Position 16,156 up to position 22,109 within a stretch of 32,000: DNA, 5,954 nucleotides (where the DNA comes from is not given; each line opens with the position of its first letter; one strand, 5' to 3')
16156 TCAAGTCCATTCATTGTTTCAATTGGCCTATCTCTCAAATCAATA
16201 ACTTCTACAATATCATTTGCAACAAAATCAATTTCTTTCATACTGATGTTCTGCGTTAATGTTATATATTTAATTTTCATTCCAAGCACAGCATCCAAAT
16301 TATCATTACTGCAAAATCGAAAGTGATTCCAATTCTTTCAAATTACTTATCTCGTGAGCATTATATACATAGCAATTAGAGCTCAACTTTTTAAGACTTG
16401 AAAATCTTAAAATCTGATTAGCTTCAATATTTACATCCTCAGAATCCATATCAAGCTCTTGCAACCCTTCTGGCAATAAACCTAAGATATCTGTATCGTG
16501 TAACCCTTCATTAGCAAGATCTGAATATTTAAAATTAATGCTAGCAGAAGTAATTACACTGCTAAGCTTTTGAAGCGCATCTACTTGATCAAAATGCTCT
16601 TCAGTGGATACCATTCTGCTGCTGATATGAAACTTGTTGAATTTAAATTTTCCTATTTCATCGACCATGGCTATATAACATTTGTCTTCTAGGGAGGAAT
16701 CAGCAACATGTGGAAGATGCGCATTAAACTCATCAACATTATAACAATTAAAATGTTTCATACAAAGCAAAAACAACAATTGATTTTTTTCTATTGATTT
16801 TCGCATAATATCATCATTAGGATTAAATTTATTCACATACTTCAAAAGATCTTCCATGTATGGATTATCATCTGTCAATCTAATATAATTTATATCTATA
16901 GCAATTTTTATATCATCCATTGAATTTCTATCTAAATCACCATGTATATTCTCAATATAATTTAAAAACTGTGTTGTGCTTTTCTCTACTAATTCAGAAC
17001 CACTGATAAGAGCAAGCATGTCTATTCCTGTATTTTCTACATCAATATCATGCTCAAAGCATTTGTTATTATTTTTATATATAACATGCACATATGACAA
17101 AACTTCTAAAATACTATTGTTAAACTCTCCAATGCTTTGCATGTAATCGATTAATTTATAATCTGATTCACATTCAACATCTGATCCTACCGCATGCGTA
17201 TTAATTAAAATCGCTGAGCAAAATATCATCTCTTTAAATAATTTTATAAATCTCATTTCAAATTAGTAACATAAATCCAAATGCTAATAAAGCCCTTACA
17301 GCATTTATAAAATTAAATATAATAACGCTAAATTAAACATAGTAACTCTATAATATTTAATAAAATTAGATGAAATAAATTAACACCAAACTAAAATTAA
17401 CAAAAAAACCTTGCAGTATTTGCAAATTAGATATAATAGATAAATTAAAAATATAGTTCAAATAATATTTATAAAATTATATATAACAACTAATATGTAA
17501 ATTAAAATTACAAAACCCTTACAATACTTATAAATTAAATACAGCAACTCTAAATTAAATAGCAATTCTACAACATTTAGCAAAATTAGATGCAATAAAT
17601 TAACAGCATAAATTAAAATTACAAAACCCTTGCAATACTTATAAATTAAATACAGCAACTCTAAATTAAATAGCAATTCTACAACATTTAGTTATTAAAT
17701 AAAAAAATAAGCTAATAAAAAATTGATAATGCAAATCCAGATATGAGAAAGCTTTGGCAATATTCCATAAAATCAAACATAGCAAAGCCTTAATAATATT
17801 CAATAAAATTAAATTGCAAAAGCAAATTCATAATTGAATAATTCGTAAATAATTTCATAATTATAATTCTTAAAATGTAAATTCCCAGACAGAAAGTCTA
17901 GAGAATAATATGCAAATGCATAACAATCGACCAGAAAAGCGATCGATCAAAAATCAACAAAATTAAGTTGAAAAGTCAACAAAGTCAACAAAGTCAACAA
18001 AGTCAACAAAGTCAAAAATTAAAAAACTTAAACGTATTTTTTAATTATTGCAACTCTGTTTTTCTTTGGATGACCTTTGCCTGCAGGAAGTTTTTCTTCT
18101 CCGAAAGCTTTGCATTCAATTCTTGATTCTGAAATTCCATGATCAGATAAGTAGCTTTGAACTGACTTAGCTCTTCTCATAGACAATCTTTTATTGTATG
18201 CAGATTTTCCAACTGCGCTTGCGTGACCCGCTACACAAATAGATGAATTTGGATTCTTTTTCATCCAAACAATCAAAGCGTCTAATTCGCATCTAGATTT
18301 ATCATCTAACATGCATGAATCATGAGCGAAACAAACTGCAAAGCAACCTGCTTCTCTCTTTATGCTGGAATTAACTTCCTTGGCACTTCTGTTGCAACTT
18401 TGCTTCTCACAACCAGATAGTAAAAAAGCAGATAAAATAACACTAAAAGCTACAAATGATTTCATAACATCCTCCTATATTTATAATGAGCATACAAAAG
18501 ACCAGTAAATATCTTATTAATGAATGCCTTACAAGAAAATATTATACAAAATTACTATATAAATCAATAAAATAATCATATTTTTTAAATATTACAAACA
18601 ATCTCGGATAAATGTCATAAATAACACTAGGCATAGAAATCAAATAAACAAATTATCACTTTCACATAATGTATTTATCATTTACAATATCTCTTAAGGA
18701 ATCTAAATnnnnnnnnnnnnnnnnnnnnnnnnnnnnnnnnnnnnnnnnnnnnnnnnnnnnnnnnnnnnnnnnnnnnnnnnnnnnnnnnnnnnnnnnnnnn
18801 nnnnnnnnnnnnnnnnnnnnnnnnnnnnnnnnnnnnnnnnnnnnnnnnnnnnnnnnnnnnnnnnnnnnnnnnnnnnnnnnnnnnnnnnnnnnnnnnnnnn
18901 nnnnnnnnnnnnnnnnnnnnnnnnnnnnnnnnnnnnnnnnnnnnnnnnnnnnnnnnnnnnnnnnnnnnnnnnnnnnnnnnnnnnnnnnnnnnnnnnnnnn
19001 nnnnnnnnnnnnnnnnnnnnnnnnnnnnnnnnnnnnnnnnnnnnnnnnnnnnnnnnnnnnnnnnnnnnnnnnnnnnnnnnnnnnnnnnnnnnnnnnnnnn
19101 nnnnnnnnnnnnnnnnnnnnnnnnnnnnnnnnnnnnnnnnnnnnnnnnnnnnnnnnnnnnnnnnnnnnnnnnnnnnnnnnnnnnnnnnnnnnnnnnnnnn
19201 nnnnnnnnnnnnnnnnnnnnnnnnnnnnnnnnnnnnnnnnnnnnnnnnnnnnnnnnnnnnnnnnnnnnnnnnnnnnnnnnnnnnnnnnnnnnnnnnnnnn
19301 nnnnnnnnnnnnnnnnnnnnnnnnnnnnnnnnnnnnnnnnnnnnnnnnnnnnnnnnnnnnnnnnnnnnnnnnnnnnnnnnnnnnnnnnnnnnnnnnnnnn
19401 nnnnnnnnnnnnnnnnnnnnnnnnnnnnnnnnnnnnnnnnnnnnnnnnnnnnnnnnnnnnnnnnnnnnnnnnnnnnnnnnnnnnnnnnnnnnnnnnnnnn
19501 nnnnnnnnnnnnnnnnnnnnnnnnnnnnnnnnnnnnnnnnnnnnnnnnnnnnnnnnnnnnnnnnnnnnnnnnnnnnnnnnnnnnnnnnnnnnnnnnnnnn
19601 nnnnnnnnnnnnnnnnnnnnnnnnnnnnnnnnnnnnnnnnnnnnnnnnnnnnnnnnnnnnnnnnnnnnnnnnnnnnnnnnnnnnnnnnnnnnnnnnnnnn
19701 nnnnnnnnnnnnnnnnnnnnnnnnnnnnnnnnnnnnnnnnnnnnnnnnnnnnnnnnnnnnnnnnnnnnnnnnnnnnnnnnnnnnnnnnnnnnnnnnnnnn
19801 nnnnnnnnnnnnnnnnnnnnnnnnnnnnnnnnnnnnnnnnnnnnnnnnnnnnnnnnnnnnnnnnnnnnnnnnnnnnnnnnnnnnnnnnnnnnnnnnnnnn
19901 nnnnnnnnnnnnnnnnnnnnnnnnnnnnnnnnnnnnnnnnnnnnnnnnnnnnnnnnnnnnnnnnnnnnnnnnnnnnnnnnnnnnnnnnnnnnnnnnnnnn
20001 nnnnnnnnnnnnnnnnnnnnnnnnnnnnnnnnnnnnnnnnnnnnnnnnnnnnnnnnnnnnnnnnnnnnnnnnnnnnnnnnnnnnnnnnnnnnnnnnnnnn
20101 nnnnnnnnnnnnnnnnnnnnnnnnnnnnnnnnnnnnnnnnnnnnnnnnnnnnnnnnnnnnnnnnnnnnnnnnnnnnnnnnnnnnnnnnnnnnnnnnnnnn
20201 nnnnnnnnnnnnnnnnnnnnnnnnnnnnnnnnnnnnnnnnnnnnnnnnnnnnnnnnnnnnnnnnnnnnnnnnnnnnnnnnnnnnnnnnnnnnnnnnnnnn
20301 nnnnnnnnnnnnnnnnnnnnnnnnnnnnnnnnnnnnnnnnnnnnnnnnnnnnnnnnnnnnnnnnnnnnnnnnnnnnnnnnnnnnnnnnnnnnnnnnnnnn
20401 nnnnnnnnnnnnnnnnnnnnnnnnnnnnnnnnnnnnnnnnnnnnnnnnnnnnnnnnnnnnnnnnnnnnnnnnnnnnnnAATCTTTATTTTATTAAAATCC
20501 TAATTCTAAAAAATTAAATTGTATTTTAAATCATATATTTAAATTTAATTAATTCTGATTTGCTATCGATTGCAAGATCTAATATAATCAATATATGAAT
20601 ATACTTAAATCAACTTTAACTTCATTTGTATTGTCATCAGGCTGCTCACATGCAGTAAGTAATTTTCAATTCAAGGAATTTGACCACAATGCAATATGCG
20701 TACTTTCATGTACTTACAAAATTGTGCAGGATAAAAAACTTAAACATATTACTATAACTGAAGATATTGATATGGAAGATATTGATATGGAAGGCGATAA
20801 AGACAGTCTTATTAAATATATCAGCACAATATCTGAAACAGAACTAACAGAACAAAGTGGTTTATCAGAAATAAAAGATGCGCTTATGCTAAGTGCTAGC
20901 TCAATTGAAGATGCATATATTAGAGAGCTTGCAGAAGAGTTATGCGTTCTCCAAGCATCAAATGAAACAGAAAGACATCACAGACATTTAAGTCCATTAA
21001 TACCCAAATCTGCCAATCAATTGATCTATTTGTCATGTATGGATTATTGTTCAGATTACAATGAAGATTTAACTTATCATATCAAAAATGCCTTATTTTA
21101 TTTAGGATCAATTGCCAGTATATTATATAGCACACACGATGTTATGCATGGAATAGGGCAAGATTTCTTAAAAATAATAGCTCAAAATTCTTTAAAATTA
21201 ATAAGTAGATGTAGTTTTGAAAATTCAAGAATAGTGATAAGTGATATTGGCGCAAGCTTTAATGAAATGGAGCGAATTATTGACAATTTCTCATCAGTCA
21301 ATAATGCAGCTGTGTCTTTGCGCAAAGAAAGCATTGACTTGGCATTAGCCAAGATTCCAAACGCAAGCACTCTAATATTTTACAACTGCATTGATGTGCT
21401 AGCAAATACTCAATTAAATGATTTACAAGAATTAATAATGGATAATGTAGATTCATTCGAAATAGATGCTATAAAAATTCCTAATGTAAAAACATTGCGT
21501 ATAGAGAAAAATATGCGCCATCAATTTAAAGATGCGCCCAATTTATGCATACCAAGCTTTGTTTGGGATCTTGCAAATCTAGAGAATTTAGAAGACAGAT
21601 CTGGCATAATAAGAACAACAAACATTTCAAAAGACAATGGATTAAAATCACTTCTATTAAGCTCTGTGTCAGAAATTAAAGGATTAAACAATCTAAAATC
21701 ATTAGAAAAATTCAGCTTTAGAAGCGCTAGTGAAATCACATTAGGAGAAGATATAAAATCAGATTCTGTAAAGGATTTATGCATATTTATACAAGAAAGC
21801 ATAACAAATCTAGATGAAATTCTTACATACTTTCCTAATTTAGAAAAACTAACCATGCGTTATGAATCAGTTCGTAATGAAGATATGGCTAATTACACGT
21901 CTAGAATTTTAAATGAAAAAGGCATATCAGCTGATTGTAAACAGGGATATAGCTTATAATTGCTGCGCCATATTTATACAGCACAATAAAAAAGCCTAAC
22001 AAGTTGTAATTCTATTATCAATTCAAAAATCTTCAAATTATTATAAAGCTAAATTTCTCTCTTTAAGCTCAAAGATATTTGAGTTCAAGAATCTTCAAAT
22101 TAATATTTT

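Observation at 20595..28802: Convergent LRR-like paralogues with a near-identical 213-bp inverted core bracket an 8-kb segment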

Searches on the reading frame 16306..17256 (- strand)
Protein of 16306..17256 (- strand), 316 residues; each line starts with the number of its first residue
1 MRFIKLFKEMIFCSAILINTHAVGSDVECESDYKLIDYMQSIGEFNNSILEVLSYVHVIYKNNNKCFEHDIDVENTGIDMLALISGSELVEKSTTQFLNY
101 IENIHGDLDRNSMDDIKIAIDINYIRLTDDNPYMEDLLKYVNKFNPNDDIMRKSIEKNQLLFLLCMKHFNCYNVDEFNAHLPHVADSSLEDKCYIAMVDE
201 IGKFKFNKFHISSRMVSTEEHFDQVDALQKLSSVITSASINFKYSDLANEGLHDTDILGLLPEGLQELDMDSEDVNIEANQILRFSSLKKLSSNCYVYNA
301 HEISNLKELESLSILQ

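Call 5: search_protein_families(library=pfam, proteins=[window:16306-17256:-], max_evalue=1)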
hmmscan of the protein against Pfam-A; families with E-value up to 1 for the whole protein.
window:16306-17256:- (316 aa): 1 family
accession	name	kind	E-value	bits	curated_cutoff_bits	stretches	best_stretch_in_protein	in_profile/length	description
PF20533.3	DUF6748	-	0.15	12.2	27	1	172-211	20-58/196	Domain of unknown function (DUF6748)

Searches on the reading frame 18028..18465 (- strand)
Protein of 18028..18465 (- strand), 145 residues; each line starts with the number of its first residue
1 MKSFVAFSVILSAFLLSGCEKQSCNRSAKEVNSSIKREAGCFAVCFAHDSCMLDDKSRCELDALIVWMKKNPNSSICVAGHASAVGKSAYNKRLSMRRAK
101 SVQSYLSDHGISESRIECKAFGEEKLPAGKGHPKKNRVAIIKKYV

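Call 5: search_protein_families(library=pfam, proteins=[window:18028-18465:-], max_evalue=1)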
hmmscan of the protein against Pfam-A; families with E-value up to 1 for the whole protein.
window:18028-18465:- (145 aa): 2 families
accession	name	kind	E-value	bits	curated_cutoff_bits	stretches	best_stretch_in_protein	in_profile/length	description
PF00691.25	OmpA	-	2.2e-19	70.1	27.2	1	46-136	2-94/98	OmpA family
PF09476.15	Pilus_CpaD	-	0.00045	20.5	31.1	1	9-120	1-114/200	Pilus biogenesis CpaD protein (pilus_cpaD)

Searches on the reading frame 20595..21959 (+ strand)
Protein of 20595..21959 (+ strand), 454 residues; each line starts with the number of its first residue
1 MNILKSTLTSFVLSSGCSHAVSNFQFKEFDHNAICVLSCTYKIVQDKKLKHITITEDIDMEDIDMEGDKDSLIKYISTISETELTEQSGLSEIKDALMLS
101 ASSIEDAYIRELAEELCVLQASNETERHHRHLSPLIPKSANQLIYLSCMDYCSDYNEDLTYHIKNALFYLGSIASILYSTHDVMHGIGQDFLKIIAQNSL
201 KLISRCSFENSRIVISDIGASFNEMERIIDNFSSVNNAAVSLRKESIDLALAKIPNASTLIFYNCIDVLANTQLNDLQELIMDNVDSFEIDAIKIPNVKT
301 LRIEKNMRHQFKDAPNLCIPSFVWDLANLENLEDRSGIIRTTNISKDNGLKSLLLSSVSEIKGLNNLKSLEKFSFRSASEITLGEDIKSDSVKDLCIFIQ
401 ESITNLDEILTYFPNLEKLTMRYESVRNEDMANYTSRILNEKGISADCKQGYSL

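Call 5: search_protein_families(library=pfam, proteins=[window:20595-21959:+], max_evalue=1)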
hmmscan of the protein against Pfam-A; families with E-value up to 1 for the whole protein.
window:20595-21959:+ (454 aa): 2 families
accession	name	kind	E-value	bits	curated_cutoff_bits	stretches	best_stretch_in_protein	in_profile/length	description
PF12799.13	LRR_4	-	0.0077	16.9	27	0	350-375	3-30/44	Leucine Rich repeats (2 copies)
PF19064.5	DUF5760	-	0.13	13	27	1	273-309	4-40/86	Family of unknown function (DUF5760)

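Call 8: find_homologous_proteins(query=window:20595-21959:+, max_evalue=0.001)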
Query window:20595-21959:+ (454 aa): 2 proteins with E <= 0.001 among 8000 candidates.
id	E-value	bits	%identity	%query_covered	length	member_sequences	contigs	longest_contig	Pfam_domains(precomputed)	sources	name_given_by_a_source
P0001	1.6e-290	981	100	100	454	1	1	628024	-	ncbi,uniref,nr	ncbi:hypothetical protein FZC35_01745 [Candidatus Cytomitobacter indipagum]|uniref:Uncharacterized p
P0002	1.5e-122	427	54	94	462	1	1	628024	-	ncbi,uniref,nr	ncbi:hypothetical protein FZC35_01775 [Candidatus Cytomitobacter indipagum]|uniref:Uncharacterized p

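Call 9: find_encoding_contigs(protein=window:20595-21956:+, flank=10000, max_places=10)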
Protein window:20595-21956:+ (454 aa): no gene with exactly this product is on record in the collection.

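Call 15: find_encoding_contigs(protein=P0001, flank=10000, max_places=10)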
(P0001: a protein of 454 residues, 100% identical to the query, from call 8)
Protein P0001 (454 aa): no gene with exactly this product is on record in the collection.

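Call 23: predict_structure(alignment_id=A1)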
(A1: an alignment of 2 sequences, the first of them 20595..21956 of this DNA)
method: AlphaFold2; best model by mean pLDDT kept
length: 454 residues; sequences in the alignment: 2
mean_pLDDT: 45.1   pTM: 0.31
mean pLDDT of the five models: 45.1, 39.9, 39.1, 37.8, 36.3
residues with pLDDT >= 90: 0; 70-90: 10; 50-70: 164; < 50: 280
segments of 3 or more residues with pLDDT < 50: 1-107, 119-122, 144-212, 264-268, 305-374, 376-387, 425-427, 450-454
pLDDT, mean of each block of 10 residues (from residue 1): 29 31 29 34 33 31 32 31 29 32 41 51 54 54 46 33 39 45 47 44 45 53 55 53 58 59 52 58 54 57 43 36 40 41 32 29 36 47 48 59 60 69 54 65 65 31
secondary structure, 60 per line:
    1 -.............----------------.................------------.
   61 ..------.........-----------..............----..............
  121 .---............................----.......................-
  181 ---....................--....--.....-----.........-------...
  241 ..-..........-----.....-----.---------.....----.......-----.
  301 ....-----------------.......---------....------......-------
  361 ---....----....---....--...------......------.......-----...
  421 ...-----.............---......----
elements in order: H2-14 H31-47 H69-77 H89-102 H107-121 H125-152 H157-179 H184-203 E206-209 E212-216 H222-230 E238-242 H244-253 E259-263 E279-283 E288-291 E300-304 E322-325 E338-341 H348-353 H364-367 E372-375 H379-382 E394-399 H406-412 E418-423 H429-441 E445-450

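Call 24: search_protein_representatives(alignment_id=A1)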
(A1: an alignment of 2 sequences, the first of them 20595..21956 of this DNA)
Query: 2 sequences, 474 profile positions. Proteins with E-value up to 0.001 (for the whole library): 1; up to 1e-10: 1; up to 1e-30: 1. The best 1 are listed.
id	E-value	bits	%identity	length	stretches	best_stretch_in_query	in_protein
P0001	1.1e-264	894.6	-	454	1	1-473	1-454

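Call 27: search_solved_structures(query=A1, max_evalue=10, show_alignments=2)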
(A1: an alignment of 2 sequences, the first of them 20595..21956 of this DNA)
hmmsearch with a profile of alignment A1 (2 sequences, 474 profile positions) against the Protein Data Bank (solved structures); distinct sequences matched with E-value up to 10: 0.

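Call 38: find_encoding_contigs(protein=P0002, flank=10000, max_places=5)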
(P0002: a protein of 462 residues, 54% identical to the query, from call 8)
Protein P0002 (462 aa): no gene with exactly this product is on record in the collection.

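Call 39: fold_search(model_id=the predicted structure, library=pdb)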
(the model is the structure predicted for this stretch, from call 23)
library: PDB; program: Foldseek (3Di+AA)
matches with E <= 10: 397; with E <= 0.001: 0
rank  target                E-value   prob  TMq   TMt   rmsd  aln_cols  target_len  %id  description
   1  4kxf_P                6.6e-03  0.30  0.15  0.10  17.6       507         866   11  Crystal structure of NLRC4 reveals its autoinhibition mechanism (released 2013-07-24)
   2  9fp6_A                9.8e-03  0.30  0.18  0.13  19.9       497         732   11  Structure of the NbNRC2 hexameric resistosome (released 2024-07-03)
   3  8k7m_B                6.9e-02  0.51  0.14  0.25  13.9       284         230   11  De novo design protein -T01 (released 2024-07-31)
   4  4nwi_A                1.2e-01  0.12  0.11  0.15  23.8       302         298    9  Crystal structure of cytosolic 5'-nucleotidase IIIB (cN-IIIB) bound to cytidine (released 2014-03-19)
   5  9hvd_G                1.2e-01  0.10  0.10  0.13  20.4       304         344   12  Native human P-eIF2-eIF2B complex (released 2025-11-19)
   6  5y31_B                1.3e-01  0.30  0.13  0.11  13.6       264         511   11  Crystal structure of human LGI1-ADAM22 complex (released 2018-05-02)
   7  8yn0_D                1.3e-01  0.28  0.18  0.19   9.9       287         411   11  Crystal structure of NRG1C in complex with EDS1-SAG101-(ADPr-ATP) (released 2024-12-11)
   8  7f67_C                1.4e-01  0.11  0.11  0.14  18.3       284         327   10  eIF2B-SFSV NSs-2-eIF2 (released 2021-12-01)
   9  7wsx_B                1.7e-01  0.08  0.12  0.13  26.0       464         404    9  Class III hybrid cluster protein (HCP) C67Y variant from Methanothermobacter marburgensis (released 2023-02-08)
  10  5b04_D                2.0e-01  0.08  0.10  0.12  15.9       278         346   11  Crystal structure of the eukaryotic translation initiation factor 2B from Schizosaccharomyces pombe (released 2016-02-24)
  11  7f66_G                2.0e-01  0.07  0.09  0.11  19.9       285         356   10  eIF2B-SFSV NSs-1-eIF2 (released 2021-12-01)
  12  8k7m_A                2.1e-01  0.47  0.16  0.29  14.9       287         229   11  De novo design protein -T01 (released 2024-07-31)
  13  9hve_G                2.6e-01  0.07  0.09  0.10  19.4       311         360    9  Native human eIF2-eIF2B complex (released 2025-11-19)
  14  8cej_A                2.8e-01  0.06  0.12  0.12  22.6       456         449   10  Succinyl-CoA Reductase from Clostridium kluyveri (SucD) with Mesaconyl-C1-CoA (released 2023-05-31)
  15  5d3i_A                3.0e-01  0.15  0.13  0.11  10.7       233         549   12  Crystal structure of the SSL3-TLR2 complex (released 2015-08-19)
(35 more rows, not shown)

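Call 51: find_related_loci(query=A1, collection=metagenome_contigs, flank=5000)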
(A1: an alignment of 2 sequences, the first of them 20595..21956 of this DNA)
Query A1 (454 aa) in metagenome_contigs; peptide patterns used: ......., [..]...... (x = any residue, [..] = any of these).
600 stretches matched a pattern, but none encodes a relative of the query by tblastn (E <= 1e-3).

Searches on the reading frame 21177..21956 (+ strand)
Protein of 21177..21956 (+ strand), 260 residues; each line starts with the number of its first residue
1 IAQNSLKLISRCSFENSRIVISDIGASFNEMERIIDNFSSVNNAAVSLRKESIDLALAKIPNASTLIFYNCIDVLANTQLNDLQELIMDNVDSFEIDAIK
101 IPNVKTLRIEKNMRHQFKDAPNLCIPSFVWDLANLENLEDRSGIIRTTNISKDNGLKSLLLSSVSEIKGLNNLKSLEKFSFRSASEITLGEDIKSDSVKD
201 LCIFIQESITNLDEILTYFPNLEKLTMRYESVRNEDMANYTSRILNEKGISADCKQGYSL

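Call 47: predict_structure(alignment_id=A2)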
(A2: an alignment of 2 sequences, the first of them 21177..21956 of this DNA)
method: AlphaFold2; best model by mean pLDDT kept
length: 260 residues; sequences in the alignment: 2
mean_pLDDT: 42.6   pTM: 0.30
mean pLDDT of the five models: 42.6, 41.2, 40.0, 38.0, 36.4
residues with pLDDT >= 90: 0; 70-90: 1; 50-70: 98; < 50: 161
segments of 3 or more residues with pLDDT < 50: 1-8, 14-17, 69-195, 197-200, 204-210, 230-233, 256-260
pLDDT, mean of each block of 10 residues (from residue 1): 43 51 55 60 54 55 50 30 27 33 45 32 34 31 26 25 23 30 31 44 50 58 58 53 64 45
secondary structure, 60 per line:
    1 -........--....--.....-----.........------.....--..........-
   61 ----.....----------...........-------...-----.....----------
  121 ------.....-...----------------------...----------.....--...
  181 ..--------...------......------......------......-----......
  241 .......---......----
elements in order: H2-9 E12-15 E18-22 H28-36 E43-47 H50-59 E65-69 H80-90 E106-110 E127-131 H171-175 E178-182 E200-205 H212-217 E224-229 H235-247 E251-256
